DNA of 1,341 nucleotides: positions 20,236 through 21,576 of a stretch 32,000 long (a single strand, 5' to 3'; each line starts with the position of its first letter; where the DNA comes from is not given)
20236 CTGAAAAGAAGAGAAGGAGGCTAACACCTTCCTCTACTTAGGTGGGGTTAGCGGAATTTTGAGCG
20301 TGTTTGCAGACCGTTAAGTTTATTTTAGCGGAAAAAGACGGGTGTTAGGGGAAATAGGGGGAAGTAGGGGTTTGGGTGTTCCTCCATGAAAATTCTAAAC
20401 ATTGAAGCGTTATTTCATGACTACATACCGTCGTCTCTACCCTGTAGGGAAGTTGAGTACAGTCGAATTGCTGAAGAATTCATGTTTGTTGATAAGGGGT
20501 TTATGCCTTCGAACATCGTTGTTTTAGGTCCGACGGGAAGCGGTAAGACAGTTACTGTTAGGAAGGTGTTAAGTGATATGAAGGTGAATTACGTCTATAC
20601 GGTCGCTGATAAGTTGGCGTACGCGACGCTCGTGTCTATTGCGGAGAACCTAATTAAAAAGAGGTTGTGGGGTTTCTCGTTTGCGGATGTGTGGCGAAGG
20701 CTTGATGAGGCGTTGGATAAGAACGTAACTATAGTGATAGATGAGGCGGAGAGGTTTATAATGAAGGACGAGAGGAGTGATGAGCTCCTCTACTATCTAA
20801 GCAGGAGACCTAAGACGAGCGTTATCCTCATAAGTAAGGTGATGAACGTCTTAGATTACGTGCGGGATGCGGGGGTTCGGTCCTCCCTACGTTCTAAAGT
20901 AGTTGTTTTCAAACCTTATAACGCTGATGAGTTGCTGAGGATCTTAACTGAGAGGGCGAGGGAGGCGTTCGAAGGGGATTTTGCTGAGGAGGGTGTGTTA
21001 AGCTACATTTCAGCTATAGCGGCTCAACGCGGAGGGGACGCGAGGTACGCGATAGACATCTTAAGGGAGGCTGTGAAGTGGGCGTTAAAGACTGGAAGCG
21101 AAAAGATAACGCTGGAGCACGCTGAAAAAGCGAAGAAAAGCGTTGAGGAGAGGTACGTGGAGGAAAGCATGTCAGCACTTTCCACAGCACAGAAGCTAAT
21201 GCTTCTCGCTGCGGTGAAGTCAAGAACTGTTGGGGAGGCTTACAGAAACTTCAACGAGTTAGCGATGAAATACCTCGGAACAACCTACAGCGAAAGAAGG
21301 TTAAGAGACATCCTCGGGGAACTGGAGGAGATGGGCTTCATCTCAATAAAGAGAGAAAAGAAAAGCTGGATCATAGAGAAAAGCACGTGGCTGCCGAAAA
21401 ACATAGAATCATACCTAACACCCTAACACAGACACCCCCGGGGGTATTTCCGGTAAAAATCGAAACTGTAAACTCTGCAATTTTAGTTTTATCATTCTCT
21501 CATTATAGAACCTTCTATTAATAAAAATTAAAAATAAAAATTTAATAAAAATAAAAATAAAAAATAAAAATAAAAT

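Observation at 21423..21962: Textbook-like but compact replication origin: a 33/34 inverted ORB-like pair around a 93-nt pure A/T tract and a G/T-skewed flank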

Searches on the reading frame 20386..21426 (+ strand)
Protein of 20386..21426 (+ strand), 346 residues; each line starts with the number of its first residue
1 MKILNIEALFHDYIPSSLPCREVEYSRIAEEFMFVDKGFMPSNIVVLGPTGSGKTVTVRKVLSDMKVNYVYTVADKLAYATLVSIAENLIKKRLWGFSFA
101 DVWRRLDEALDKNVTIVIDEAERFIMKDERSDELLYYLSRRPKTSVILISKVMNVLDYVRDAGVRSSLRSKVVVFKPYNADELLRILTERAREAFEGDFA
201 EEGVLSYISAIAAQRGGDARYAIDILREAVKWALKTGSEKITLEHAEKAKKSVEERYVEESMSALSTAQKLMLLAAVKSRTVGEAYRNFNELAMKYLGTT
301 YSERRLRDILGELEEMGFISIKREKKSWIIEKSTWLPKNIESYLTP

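Call 9: search_protein_families(library=pfam, proteins=[window:20386-21426:+], max_evalue=0.01)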
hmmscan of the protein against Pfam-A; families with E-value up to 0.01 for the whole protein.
window:20386-21426:+ (346 aa): 15 families
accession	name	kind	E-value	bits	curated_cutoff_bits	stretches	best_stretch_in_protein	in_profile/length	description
PF22703.2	Cdc6_lid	-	3.3e-20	72.2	27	1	185-251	2-68/68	Cdc6 AAA+ ATPase-type lid domain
PF13191.12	AAA_16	-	6e-09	37.1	32.6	1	18-124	2-116/167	AAA ATPase domain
PF13401.12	AAA_22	-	1.4e-07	32.3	27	1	42-149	6-121/130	AAA domain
PF09079.17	Cdc6_C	-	1.7e-06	28.3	25.1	1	260-327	1-76/96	CDC6, C terminal winged helix domain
PF00004.35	AAA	-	7.6e-06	26.8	21.2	1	45-133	2-87/131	ATPase family associated with various cellular activities (AAA)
PF25199.1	nSTAND_NTPase5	-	3.4e-05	24.1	34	1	27-126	27-110/145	Novel STAND NTPase 5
PF22606.2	Cdc6-ORC-like_ATPase_lid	-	5.6e-05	23.4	27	1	178-231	1-54/60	Cdc6/ORC-like, ATPase lid domain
PF01580.24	FtsK_SpoIIIE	-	0.00044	20.2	24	1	28-61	26-59/221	FtsK/SpoIIIE family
PF00437.27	T2SSE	-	0.0012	18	24.9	1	43-75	144-178/370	Type II/IV secretion system protein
PF13173.12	AAA_14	-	0.0013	19.1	27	1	44-124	5-74/129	AAA domain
PF00270.35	DEAD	-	0.0034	17.6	26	0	42-57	15-30/167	DEAD/DEAH box helicase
PF05729.18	NACHT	-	0.0041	17.4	26.7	0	44-79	3-38/167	NACHT domain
PF20436.4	LonB_AAA-LID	-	0.0044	17.5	22.4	0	222-256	31-65/65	Archaeal LonB, AAA+ ATPase LID domain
PF12775.13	AAA_7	-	0.0046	17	25.8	1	43-92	35-84/181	P-loop containing dynein motor region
PF17856.7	TIP49_C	-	0.0092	16.5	24.5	0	220-250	31-61/66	TIP49 AAA-lid domain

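Call 12: search_dna_similar(query=window:20386-21426:+, collection=plasmids, mode=protein)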
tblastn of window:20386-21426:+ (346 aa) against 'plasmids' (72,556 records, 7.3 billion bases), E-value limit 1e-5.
Records with a match: 438; places in all: 822; records where one place covers at least 80% of the query: 317.
Best place of each record, by identity: <60% 438.
By first word of the organism name: Haloarcula 43; Haladaptatus 29; Halobacterium 29; Halorussus 28; Natrinema 28; Haloferax 25; Halobaculum 19; Haloterrigena 15; Halorubrum 14; Haloplanus 13; and 54 more.
By predicted mobility (MOB-suite, as given by PLSDB): non-mobilizable 437; conjugative 1.
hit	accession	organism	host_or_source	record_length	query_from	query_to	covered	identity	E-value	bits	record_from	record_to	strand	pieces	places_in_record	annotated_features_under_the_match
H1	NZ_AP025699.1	Methanothermobacter tenebrarum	-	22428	13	322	90%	36.3%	2e-51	190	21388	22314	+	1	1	AAA family ATPase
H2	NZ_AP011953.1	Methanothermobacter sp. CaT2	-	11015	5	322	92%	32.4%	6e-44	168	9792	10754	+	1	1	AAA family ATPase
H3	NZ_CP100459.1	Halomarina sp. BND7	cell culture,sediment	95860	15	325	90%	32.5%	4e-22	105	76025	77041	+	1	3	orc1/cdc6 family replication initiation protein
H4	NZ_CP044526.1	Halorussus halophilus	pure culture,marine solar saltern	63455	5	327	93%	30.7%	2e-24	111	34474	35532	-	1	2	orc1/cdc6 family replication initiation protein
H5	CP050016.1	Haloarcula sp. JP-L23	-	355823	7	320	91%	31.4%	4e-25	113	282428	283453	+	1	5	AAA family ATPase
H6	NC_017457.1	Haloquadratum walsbyi C23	-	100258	5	321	92%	31.0%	5e-25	113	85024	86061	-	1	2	orc1/cdc6 family replication initiation protein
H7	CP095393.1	Natribaculum breve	cell culture,saline soil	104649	9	327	92%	30.8%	2e-26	117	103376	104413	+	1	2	none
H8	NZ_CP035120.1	Halorussus pelagicus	pure culture,salted brown alga Laminaria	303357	5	320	91%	31.0%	1e-27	121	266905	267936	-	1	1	orc1/cdc6 family replication initiation protein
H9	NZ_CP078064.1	Haloferax larsenii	Cell culture,Salt Lake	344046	15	319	88%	32.1%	2e-25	114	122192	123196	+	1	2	orc1/cdc6 family replication initiation protein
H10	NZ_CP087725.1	Halanaeroarchaeum sp. HSR-CO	Kulunda Steppe hypersaline lake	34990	5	322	92%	30.6%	6e-25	113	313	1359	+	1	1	orc1/cdc6 family replication initiation protein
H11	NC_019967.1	Natrinema pellirubrum DSM 15624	-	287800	9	322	91%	30.9%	6e-26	116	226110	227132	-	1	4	orc1/cdc6 family replication initiation protein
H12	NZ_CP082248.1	Natrinema sp. SYSU A 869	cell culture,salt lake sediment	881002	2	327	94%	29.8%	5e-24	110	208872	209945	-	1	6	orc1/cdc6 family replication initiation protein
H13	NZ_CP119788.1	Haloarcula halobia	cell culture,sediment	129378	7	320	91%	30.9%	5e-25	113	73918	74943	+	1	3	orc1/cdc6 family replication initiation protein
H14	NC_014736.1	Halogeometricum borinquense DSM 11551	-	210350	15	319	88%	31.7%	1e-23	109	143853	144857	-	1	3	orc1/cdc6 family replication initiation protein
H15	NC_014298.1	Halalkalicoccus jeotgali B3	-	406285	5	319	91%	30.7%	6e-26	116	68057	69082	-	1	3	AAA family ATPase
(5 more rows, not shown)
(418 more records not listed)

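Call 13: search_dna_similar(query=window:20386-21426:+, collection=phages, mode=protein)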
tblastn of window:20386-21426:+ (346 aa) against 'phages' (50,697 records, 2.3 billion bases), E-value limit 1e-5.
Records with a match: 4; places in all: 4; records where one place covers at least 80% of the query: 0.
Best place of each record, by identity: <60% 4.
By first word of the organism name: Saline 2; Haloferax 1; Haloarchaeal 1.
By host as written in the record: Natrinema sp. J7-1 2; Haloferax sp. Atlit 48N 1; Natrinema thermotolerans A29 1.
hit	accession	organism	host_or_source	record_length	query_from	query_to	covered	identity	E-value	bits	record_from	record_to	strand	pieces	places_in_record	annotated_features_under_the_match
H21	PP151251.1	Haloferax phage LSV-48N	Haloferax sp. Atlit 48N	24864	3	272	78%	26.3%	4e-10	67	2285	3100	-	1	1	hypothetical protein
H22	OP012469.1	Saline Natrinema sp. J7-1 virus 2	Natrinema sp. J7-1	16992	3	272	78%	24.1%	1e-9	66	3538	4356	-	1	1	Orc1/Cdc6 superfamily protein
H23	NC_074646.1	Saline Natrinema sp. J7-1 virus 2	Natrinema sp. J7-1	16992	3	272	78%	24.1%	1e-9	66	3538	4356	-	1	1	Orc1/Cdc6 superfamily protein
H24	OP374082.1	Haloarchaeal virus HJTV-4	Natrinema thermotolerans A29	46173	9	237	66%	27.2%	7e-6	54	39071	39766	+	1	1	AAA family ATPase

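Call 14: find_homologous_proteins(query=window:20386-21426:+)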
Query window:20386-21426:+ (346 aa): 67 proteins with E <= 0.001 among 8000 candidates.
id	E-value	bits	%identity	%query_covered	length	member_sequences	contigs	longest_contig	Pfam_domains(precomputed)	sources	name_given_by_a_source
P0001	9.8e-219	743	100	100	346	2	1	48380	PF22703.3,PF00004.36,PF13401.13,PF09079.18,PF13191.13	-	-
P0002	1.4e-113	398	56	98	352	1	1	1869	PF22703.3,PF00004.36,PF13401.13,PF13191.13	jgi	-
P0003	2.3e-108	380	52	98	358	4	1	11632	PF22703.3,PF22606.3,PF09079.18,PF13191.13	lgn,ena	-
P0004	2.8e-106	374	51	99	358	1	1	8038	PF22703.3,PF22606.3,PF09079.18,PF13191.13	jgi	-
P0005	1.3e-100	355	50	98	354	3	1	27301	PF22703.3,PF22606.3,PF09079.18,PF13191.13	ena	-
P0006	6.6e-98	346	50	95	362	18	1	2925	PF22703.3,PF22606.3,PF13401.13,PF09079.18,PF13191.13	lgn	-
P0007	3.2e-97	344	50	97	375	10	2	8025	PF22703.3,PF22606.3,PF13401.13,PF09079.18,PF13191.13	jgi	-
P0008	8.8e-97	342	48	97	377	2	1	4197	PF22703.3,PF22606.3,PF13401.13,PF09079.18,PF13191.13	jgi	jgi:cell division control protein 6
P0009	1.5e-96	342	50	97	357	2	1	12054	PF22703.3,PF22606.3,PF13401.13,PF09079.18,PF13191.13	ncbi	ncbi:MAG: AAA family ATPase [Candidatus Nezhaarchaeales archaeon]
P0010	4.6e-96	340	48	97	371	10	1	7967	PF22703.3,PF22606.3,PF13401.13,PF09079.18,PF13191.13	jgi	-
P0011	5.6e-96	340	51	95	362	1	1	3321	PF22703.3,PF22606.3,PF09079.18,PF13191.13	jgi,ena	-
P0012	2.6e-91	324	47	97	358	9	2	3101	PF22703.3,PF22606.3,PF00004.36,PF13401.13,PF09079.18,PF13191.13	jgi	-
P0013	3.2e-91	324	46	97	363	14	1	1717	PF22703.3,PF22606.3,PF00004.36,PF13401.13,PF09079.18,PF13191.13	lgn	-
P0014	1.3e-90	322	50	88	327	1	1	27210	PF22703.3,PF00004.36,PF13401.13,PF09079.18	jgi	-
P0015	2.3e-87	311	46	97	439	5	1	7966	PF22703.3,PF13401.13,PF13191.13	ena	-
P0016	3.5e-81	291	44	97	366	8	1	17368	PF22703.3,PF22606.3,PF13401.13,PF09079.18,PF13191.13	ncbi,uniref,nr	ncbi:hypothetical protein B9Q08_02205 [Candidatus Marsarchaeota G2 archaeon ECH_B_SAG-M15]|uniref:OR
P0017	9.6e-81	290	44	96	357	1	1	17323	PF22703.3,PF00004.36,PF13401.13,PF13191.13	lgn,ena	-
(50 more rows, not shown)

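Call 16: find_encoding_contigs(protein=P0001, flank=10000, max_places=3)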
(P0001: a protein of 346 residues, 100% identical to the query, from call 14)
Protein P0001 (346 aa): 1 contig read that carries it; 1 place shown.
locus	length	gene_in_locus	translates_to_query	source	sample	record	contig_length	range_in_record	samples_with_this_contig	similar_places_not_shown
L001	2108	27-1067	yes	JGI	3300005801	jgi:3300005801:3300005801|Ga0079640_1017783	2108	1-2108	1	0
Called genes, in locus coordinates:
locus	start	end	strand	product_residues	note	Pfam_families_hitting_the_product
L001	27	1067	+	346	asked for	PF13191:AAA_16 (weak), PF00004:AAA (weak), PF13401:AAA_22 (weak), PF22703:Cdc6_lid, PF09079:WHD_Cdc6 (weak)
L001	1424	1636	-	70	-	-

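Call 17: find_encoding_contigs(protein=P0005, flank=10000, max_places=3)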
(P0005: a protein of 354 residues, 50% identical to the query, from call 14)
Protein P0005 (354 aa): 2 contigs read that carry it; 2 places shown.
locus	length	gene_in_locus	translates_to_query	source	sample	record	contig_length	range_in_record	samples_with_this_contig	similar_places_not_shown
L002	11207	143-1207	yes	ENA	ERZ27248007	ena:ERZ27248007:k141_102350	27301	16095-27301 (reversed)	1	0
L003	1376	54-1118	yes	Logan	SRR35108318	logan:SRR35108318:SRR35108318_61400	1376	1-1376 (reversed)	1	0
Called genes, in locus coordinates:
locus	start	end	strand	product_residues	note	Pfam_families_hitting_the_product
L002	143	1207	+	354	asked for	PF13191:AAA_16 (weak), PF22606:Cdc6-ORC-like_ATPase_lid (weak), PF22703:Cdc6_lid, PF09079:WHD_Cdc6 (weak)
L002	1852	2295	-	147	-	-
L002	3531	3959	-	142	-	-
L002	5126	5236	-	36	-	-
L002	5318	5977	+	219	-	PF01902:Diphthami_syn_2_N, PF28410:Diphthami_syn_2_C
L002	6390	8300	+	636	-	PF00111:Fer2, PF17650:RACo_linker, PF17651:Raco_middle, PF14574:RACo_C_ter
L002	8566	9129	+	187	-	-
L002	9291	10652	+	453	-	PF05369:MtmB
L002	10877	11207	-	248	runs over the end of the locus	PF02195:ParB_N (weak)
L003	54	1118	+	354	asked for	PF13191:AAA_16 (weak), PF22606:Cdc6-ORC-like_ATPase_lid (weak), PF22703:Cdc6_lid, PF09079:WHD_Cdc6 (weak)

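Call 18: find_encoding_contigs(protein=P0009, flank=10000, max_places=3)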
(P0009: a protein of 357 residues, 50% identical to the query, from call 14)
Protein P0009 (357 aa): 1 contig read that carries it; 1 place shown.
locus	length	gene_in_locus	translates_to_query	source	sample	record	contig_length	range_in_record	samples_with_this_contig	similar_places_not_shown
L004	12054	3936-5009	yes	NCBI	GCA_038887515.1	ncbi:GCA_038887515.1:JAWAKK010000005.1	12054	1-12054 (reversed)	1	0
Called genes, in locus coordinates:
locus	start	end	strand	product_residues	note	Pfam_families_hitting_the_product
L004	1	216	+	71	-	?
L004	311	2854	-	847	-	-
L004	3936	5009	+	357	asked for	PF13191:AAA_16, PF13401:AAA_22, PF22606:Cdc6-ORC-like_ATPase_lid (faint), PF22703:Cdc6_lid, PF09079:WHD_Cdc6 (weak)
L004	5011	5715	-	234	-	-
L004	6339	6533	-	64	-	PF07282:Cas12f1-like_TNB (weak)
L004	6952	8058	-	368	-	PF13439:Glyco_transf_4 (faint), PF13692:Glyco_trans_1_4, PF13524:Glyco_trans_1_2 (weak), PF00534:Glycos_transf_1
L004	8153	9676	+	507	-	-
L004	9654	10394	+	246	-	PF13489:Methyltransf_23, PF13847:Methyltransf_31, PF08241:Methyltransf_11, PF08242:Methyltransf_12, PF13649:Methyltransf_25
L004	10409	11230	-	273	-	PF13641:Glyco_tranf_2_3, PF00535:Glycos_transf_2, PF10111:Glyco_tranf_2_2 (faint), PF13632:Glyco_trans_2_3 (weak)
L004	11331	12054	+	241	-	PF09852:DUF2079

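Call 24: find_related_loci(query=A1, collection=genome_contigs, flank=4000)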
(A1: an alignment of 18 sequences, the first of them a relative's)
Query A1 (346 aa) in genome_contigs; peptide patterns used: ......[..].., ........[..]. (x = any residue, [..] = any of these).
599 stretches matched a pattern (row limit reached: there are more); 10 encode a relative of the query (tblastn E <= 1e-3); 10 distinct loci.
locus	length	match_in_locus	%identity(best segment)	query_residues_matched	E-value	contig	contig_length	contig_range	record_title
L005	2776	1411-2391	28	21-322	2e-28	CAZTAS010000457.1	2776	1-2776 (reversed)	MAG TPA_asm: uncultured Thermodesulfobacteriota bacterium isolate SRP323688_co1_150 genome assembly, contig: NODE_47173_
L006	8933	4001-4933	28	12-295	7e-24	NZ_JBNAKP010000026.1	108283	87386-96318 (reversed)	MAG: Methanosarcina sp. isolate MSAR-AD2 2412800026, whole genome shotgun sequence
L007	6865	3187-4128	26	9-295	6e-23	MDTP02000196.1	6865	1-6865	Methanosarcina sp. Ant1 MSANT_contig000196, whole genome shotgun sequence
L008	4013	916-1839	27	12-296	3e-20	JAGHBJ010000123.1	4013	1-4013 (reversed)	MAG: Candidatus Bathyarchaeota archaeon isolate AUK253 PB_MBMC_207_c_000000000105, whole genome shotgun sequence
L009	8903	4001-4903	30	3-281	2e-21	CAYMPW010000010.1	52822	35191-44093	MAG TPA_asm: uncultured Methanomassiliicoccales archaeon isolate SRP335695_co1_114 genome assembly, contig: NODE_245_len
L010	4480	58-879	27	13-265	2e-14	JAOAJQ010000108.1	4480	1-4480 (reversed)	MAG: Crenarchaeota archaeon isolate SKW236 NODE_107_length_4480_cov_3.474676, whole genome shotgun sequence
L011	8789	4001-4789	27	13-254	9e-14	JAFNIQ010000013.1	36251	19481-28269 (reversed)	MAG: Candidatus Brockarchaeota archaeon isolate GD2_1 GD2_1_scaffold_229_curated, whole genome shotgun sequence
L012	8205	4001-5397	38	21-118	2e-6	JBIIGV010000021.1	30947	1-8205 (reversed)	MAG: Oligoflexales bacterium isolate ME2001-07-16D8pf_3300042503_group1_bin8 Rohwer_bin1140_scaffold_756_c1, whole genom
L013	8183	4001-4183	37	44-104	6e-6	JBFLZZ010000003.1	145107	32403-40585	MAG: Thermodesulfobacteriota bacterium isolate MAG125 MAG125_3, whole genome shotgun sequence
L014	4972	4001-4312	28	18-117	8e-6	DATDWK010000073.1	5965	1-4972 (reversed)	MAG TPA_asm: Candidatus Dojkabacteria bacterium isolate SMAG_U8108 k141_1189750, whole genome shotgun sequence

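Call 25: find_encoding_contigs(protein=P0003, flank=6000, max_places=2)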
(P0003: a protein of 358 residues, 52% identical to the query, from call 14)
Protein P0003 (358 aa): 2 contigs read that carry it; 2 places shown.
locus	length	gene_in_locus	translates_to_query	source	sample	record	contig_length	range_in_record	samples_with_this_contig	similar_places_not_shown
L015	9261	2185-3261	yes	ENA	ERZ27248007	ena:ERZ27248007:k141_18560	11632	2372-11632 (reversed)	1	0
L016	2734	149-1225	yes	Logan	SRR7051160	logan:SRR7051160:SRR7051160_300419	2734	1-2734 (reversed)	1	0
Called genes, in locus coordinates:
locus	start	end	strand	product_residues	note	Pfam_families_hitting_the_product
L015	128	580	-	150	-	-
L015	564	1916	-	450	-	PF02463:SMC_N (weak), PF13175:AAA_15, PF13476:AAA_23 (weak), PF13304:AAA_21, PF13175:AAA_15, PF12476:DUF3696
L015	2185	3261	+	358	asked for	PF13191:AAA_16 (faint), PF22606:Cdc6-ORC-like_ATPase_lid (weak), PF22703:Cdc6_lid, PF09079:WHD_Cdc6 (weak)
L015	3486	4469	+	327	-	-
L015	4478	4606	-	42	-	-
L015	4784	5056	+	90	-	-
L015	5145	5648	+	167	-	PF04014:MazE_antitoxin (weak)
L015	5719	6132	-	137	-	-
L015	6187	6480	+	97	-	-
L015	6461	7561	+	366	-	PF02086:MethyltransfD12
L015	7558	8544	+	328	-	PF02086:MethyltransfD12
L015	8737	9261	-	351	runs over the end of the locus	PF13230:GATase_4, PF09339:HTH_IclR (weak)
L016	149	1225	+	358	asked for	PF13191:AAA_16 (faint), PF22606:Cdc6-ORC-like_ATPase_lid (weak), PF22703:Cdc6_lid, PF09079:WHD_Cdc6 (weak)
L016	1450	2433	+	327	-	-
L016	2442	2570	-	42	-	-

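Call 26: find_encoding_contigs(protein=P0014, flank=6000, max_places=2)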
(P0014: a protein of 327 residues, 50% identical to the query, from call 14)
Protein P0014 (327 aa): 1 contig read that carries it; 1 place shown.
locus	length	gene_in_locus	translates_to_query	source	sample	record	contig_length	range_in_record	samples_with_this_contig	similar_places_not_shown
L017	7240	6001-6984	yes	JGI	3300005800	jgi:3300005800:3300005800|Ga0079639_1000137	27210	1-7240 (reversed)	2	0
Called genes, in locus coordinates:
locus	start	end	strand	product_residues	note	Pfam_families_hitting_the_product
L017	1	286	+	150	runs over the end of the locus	PF00164:Ribosom_S12_S23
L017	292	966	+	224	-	PF00177:Ribosomal_S7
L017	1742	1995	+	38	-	-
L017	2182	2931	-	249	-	-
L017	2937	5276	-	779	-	PF07669:Eco57I (faint)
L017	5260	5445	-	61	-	-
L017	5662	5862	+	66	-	-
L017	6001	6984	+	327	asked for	PF00004:AAA (weak), PF13401:AAA_22 (weak), PF22703:Cdc6_lid, PF09079:WHD_Cdc6 (weak)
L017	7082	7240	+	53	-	?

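Call 27: find_encoding_contigs(protein=P0016, flank=6000, max_places=2)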
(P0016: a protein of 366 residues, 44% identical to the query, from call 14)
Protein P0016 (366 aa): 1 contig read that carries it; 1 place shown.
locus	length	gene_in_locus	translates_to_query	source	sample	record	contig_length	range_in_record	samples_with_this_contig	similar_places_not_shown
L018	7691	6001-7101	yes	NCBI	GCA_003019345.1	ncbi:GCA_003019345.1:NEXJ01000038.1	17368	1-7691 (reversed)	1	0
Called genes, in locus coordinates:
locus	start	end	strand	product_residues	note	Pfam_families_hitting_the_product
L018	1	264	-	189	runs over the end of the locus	PF13482:RNase_H_2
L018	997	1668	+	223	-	-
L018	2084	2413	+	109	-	-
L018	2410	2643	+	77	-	-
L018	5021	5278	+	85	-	-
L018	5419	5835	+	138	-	PF20586:DUF6788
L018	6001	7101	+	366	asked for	PF13191:AAA_16 (faint), PF13401:AAA_22 (weak), PF22606:Cdc6-ORC-like_ATPase_lid, PF22703:Cdc6_lid, PF09079:WHD_Cdc6 (faint)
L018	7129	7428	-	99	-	-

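Call 28: find_encoding_contigs(protein=P0017, flank=6000, max_places=2)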
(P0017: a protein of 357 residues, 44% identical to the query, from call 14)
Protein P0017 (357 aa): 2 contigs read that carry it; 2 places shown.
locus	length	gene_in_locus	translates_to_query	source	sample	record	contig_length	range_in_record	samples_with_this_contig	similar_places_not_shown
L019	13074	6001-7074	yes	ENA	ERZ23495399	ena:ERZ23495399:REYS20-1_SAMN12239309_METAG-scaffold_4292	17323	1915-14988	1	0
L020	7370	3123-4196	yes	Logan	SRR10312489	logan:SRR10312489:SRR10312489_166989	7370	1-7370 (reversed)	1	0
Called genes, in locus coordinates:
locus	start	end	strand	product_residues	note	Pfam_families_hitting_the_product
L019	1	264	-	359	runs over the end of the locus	-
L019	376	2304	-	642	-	-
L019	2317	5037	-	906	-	-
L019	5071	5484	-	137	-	-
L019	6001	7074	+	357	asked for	PF13191:AAA_16 (faint), PF00004:AAA (weak), PF13401:AAA_22 (weak), PF22703:Cdc6_lid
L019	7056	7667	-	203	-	-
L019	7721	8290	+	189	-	-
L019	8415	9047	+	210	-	-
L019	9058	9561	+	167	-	-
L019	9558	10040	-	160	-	-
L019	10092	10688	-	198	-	-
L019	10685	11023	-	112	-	PF04014:MazE_antitoxin (weak)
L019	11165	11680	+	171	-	-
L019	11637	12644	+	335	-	-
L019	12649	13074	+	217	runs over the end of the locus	-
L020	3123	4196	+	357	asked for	PF13191:AAA_16 (faint), PF00004:AAA (weak), PF13401:AAA_22 (weak), PF22703:Cdc6_lid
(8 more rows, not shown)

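Call 35: search_protein_families(library=ncbifam, proteins=[window:20386-21426:+], max_evalue=0.01)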
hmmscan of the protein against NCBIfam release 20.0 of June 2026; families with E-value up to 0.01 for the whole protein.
window:20386-21426:+ (346 aa): 10 families
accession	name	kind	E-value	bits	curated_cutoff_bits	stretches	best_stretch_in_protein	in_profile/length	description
TIGR02928.1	TIGR02928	subfamily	1e-62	212.1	181.3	1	7-326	6-355/366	orc1/cdc6 family replication initiation protein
NF001625.0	PRK00411.1-3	equivalog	1.8e-52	178.4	501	1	5-324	23-369/415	ORC1-type DNA replication protein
NF001624.0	PRK00411.1-2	subfamily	1.5e-31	109.6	354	1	5-322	16-346/374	ORC1-type DNA replication protein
NF001623.0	PRK00411.1-1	equivalog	2.9e-31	108.6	311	1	5-280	20-322/411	ORC1-type DNA replication protein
NF001626.0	PRK00411.1-5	equivalog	9e-24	84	417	1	11-322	25-348/374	ORC1-type DNA replication protein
NF047389.1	ATPase_Sll1717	subfamily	4.5e-06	26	75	1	206-326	307-422/454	P-loop ATPase, Sll1717 family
NF009067.0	PRK12402.1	equivalog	0.00012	21.2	317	0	35-62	31-57/340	replication factor C small subunit 2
NF003745.1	PRK05342.1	equivalog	0.00014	20.9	359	1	38-92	106-161/418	ATP-dependent Clp protease ATP-binding subunit ClpX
TIGR00382.1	clpX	equivalog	0.00018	20.6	370.75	1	39-94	115-171/414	ATP-dependent protease ATP-binding subunit ClpX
TIGR02533.1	type_II_gspE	equivalog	0.0078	14.9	630.25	0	44-102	246-304/486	type II secretion system ATPase GspE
